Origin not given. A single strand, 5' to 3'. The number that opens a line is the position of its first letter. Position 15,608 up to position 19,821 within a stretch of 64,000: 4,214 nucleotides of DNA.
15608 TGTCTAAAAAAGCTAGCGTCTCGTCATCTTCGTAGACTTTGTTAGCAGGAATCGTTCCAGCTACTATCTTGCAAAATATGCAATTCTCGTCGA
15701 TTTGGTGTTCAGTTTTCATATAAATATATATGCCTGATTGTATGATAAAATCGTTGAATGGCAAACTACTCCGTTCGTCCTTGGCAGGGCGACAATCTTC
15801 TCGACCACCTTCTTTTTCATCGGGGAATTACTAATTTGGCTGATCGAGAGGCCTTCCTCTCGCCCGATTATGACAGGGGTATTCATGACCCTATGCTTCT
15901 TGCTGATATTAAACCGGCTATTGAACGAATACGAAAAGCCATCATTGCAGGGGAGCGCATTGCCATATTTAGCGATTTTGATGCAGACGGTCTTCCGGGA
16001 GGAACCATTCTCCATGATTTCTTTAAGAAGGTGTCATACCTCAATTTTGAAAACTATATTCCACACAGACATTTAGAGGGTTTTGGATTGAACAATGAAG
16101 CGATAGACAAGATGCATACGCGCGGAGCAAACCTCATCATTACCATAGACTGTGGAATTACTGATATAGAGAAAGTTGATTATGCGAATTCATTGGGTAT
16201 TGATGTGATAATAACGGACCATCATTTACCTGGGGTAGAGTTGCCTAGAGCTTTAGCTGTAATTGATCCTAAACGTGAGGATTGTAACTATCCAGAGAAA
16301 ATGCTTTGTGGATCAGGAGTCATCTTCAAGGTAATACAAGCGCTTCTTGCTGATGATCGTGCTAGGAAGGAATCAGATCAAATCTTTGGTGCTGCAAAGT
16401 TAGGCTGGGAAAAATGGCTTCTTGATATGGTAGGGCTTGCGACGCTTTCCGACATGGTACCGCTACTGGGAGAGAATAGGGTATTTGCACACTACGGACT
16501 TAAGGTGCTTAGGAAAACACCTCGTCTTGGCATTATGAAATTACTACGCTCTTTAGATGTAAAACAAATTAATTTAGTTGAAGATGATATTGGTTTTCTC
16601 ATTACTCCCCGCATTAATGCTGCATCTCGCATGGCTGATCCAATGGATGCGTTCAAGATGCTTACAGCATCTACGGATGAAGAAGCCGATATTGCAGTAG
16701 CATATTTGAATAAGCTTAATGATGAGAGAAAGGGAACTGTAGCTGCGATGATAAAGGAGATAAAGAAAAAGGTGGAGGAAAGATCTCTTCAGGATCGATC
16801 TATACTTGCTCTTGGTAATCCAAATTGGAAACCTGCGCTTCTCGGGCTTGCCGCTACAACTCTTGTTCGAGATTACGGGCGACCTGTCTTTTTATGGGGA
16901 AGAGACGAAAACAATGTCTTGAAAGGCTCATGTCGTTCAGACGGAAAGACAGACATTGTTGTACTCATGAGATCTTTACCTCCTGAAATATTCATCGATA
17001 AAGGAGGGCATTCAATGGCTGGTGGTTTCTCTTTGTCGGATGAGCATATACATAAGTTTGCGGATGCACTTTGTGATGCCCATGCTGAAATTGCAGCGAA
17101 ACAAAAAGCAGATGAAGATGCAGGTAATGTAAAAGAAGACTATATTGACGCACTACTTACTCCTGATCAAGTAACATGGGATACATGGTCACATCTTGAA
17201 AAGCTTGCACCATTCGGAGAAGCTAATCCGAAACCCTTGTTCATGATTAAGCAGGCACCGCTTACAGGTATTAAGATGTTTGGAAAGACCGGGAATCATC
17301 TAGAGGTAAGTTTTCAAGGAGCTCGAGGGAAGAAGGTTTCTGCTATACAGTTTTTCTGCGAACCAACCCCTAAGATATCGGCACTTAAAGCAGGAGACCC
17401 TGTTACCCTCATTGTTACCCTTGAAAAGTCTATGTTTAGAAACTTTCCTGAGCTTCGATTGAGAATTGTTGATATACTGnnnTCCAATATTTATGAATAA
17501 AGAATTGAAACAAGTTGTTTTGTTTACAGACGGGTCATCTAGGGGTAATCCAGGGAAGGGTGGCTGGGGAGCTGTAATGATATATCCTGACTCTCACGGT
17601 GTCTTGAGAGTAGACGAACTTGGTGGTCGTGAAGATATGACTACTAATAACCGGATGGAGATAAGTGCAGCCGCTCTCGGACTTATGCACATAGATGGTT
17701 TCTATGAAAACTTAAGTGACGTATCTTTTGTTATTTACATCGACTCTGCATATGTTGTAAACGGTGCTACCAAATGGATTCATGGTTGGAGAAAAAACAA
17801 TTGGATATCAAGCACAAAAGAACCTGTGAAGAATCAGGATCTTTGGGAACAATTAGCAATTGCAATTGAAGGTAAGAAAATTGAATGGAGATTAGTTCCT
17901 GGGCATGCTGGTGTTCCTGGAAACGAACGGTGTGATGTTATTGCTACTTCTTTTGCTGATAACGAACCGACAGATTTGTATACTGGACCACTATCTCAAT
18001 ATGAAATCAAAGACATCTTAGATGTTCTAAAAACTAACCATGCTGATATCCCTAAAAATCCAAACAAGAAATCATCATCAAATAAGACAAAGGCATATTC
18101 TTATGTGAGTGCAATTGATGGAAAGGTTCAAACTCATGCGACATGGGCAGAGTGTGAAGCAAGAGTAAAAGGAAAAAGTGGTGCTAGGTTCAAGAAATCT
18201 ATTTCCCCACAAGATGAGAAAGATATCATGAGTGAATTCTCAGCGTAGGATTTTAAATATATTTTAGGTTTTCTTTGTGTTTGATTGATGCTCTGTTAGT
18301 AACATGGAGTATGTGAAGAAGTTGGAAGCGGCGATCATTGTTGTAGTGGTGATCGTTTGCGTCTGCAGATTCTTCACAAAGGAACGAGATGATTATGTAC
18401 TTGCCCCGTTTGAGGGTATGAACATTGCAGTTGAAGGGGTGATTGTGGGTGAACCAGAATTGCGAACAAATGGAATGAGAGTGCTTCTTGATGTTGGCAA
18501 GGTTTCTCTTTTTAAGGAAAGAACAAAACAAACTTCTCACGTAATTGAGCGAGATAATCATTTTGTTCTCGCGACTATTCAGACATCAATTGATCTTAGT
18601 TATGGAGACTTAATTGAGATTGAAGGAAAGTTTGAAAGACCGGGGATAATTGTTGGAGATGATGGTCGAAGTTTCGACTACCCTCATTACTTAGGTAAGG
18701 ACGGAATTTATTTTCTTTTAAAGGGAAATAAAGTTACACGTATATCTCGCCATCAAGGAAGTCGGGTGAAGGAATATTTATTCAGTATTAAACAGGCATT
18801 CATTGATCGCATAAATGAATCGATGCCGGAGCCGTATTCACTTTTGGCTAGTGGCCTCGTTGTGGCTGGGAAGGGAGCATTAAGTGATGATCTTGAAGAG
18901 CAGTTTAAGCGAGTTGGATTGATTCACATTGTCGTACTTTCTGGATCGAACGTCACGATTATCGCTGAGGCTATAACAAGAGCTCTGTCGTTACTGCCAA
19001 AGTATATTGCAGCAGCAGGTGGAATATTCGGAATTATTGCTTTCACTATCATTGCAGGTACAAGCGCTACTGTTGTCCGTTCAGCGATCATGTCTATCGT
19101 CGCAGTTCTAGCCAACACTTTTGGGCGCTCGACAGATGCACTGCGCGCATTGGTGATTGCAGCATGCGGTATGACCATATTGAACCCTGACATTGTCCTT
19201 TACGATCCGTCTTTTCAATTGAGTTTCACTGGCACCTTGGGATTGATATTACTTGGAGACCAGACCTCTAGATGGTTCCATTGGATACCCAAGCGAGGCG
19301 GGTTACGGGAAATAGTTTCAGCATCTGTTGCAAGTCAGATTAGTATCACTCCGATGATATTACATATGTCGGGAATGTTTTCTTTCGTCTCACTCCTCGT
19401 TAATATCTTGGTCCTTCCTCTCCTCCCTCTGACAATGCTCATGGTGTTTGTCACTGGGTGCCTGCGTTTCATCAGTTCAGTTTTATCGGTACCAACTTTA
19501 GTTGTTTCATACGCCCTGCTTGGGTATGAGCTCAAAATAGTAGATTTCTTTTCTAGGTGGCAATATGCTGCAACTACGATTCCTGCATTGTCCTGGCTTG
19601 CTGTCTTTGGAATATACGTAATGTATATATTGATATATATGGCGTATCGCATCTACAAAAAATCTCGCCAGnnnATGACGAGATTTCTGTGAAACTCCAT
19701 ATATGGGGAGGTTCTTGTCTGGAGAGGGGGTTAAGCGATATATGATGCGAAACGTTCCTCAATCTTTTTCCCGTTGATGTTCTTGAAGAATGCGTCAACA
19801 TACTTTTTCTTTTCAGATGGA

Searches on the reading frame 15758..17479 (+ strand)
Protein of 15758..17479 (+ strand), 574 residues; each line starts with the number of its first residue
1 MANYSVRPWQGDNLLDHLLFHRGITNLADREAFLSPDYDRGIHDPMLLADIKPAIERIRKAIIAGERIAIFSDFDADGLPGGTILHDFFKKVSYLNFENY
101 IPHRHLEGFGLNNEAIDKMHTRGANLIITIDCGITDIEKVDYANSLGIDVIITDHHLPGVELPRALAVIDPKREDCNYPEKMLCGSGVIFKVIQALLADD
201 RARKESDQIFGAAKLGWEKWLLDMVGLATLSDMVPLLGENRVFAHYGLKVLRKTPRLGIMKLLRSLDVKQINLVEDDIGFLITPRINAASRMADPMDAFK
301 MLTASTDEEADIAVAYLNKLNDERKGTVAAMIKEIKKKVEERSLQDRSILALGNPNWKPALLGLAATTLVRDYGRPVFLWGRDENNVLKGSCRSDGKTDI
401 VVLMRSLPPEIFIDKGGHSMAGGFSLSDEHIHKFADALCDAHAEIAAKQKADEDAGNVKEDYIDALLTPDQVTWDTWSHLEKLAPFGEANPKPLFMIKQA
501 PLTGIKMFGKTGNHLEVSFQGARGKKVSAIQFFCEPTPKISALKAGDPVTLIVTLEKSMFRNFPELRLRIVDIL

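Call 32: search_protein_families(library=ncbifam, proteins=[window:15758-17479:+], max_evalue=0.00001)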
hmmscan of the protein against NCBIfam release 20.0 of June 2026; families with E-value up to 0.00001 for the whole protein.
window:15758-17479:+ (574 aa): 4 families
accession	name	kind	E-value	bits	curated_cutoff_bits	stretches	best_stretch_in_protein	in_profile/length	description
TIGR00644.1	recJ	equivalog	8.7e-140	466.6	396.9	1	13-572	3-545/546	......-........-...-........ exonuclease RecJ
NF008290.0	PRK11070.1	equivalog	8.8e-75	252.3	900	1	12-497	23-502/577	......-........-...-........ exonuclease RecJ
NF053576.1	RecJ_archaeal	equivalog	3.3e-14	52.6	360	1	56-197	2-132/452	RecJ family nuclease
NF040701.1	RecJ_Meth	equivalog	3.1e-08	32.8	550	1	66-195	8-129/449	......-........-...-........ exonuclease RecJ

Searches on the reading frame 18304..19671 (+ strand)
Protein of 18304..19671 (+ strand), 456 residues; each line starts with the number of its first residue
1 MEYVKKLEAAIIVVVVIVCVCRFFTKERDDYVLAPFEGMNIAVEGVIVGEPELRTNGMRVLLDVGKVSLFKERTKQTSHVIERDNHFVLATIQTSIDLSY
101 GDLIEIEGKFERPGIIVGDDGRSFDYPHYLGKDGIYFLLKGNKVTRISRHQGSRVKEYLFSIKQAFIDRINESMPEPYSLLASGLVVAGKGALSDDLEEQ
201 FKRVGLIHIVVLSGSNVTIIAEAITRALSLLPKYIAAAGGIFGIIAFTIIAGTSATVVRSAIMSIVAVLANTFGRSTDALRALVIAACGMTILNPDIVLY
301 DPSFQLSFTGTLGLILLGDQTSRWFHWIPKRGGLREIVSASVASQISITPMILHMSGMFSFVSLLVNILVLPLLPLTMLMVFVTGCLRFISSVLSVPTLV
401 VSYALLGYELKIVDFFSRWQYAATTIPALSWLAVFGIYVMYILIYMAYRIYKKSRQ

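Call 32: search_protein_families(library=ncbifam, proteins=[window:18304-19671:+], max_evalue=0.00001)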
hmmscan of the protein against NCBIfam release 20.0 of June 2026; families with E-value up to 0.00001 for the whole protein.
window:18304-19671:+ (456 aa): 3 families
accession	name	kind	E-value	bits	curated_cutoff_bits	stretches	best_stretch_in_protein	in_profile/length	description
NF045979.1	ComEC_MAG0480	equivalog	1.1e-15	57.4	150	1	94-384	130-396/461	MAG0480 family ComEC-like protein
TIGR00361.1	ComEC_Rec2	equivalog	1.1e-13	50.3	190.05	1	123-397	82-358/663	DNA internalization-related competence protein ComEC/Rec2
TIGR00360.1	ComEC_N-term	subfamily_domain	7.7e-13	49.1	36.5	1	207-379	2-169/171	ComEC/Rec2-related protein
